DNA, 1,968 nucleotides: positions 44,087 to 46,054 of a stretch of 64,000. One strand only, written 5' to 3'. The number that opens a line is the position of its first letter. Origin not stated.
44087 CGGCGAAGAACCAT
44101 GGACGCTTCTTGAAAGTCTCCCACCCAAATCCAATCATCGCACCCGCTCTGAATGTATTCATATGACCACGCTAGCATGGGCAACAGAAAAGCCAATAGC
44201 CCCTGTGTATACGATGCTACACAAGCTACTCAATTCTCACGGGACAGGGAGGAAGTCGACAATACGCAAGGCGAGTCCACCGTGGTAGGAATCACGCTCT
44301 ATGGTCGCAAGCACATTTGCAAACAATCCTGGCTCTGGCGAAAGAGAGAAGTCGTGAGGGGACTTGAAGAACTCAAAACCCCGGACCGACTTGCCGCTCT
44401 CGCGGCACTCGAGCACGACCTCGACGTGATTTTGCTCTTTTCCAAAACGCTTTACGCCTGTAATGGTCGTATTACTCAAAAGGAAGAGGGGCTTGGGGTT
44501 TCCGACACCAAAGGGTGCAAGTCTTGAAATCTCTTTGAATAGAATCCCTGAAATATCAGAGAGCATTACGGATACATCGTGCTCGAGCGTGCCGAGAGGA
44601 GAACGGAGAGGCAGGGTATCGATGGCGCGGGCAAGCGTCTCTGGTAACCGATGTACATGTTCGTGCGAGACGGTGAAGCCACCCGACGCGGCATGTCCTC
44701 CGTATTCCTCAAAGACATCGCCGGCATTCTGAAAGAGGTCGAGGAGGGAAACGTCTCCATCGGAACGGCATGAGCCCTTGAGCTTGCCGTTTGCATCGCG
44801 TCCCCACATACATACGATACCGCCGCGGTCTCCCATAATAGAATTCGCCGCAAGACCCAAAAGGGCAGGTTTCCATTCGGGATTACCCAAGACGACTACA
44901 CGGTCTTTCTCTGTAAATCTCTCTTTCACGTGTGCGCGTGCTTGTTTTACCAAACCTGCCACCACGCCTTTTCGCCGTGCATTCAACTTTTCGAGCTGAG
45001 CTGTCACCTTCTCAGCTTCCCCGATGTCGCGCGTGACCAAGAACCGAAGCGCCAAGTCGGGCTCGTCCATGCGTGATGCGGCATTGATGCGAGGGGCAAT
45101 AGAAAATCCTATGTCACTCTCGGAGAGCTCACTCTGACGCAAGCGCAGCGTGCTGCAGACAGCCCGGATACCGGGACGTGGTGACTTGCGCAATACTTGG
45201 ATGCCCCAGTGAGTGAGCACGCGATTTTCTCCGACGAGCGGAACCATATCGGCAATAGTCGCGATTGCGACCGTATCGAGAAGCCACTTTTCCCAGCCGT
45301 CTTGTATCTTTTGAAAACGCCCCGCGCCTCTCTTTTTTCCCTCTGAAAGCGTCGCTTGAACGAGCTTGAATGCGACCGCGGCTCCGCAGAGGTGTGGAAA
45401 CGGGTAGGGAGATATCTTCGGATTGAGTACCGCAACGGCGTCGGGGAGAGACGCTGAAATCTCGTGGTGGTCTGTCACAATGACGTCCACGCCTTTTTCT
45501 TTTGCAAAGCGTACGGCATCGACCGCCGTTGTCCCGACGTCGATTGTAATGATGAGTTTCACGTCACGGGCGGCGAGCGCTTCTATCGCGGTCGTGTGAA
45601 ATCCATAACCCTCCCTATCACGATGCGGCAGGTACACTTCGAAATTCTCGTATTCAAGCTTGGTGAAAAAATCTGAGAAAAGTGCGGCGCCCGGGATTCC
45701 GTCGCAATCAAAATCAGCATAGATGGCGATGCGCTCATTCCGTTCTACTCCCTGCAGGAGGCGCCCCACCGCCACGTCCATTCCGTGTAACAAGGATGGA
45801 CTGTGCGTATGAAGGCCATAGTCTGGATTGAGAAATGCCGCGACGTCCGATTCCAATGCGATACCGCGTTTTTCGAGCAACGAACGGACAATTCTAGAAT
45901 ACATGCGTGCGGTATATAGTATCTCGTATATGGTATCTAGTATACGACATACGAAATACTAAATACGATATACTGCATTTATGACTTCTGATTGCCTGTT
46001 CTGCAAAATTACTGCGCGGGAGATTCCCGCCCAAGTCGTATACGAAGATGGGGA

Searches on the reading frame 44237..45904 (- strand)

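Call 54: search_protein_families(library=pfam, proteins=[window:44237-45904:-], max_evalue=0.001)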
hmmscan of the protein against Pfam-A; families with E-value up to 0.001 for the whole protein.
window:44237-45904:- (555 aa): 3 families
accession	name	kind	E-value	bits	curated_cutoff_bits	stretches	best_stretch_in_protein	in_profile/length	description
PF01368.27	DHH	-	1.1e-20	74.6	28.1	1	58-192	1-104/125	DHH family, N-terminal domain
PF17768.7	RecJ_OB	-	1.3e-15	57.8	27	1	443-543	2-98/107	RecJ OB domain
PF02272.25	DHHA1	-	7.6e-07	30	25.9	1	335-426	3-98/102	DHHA1 domain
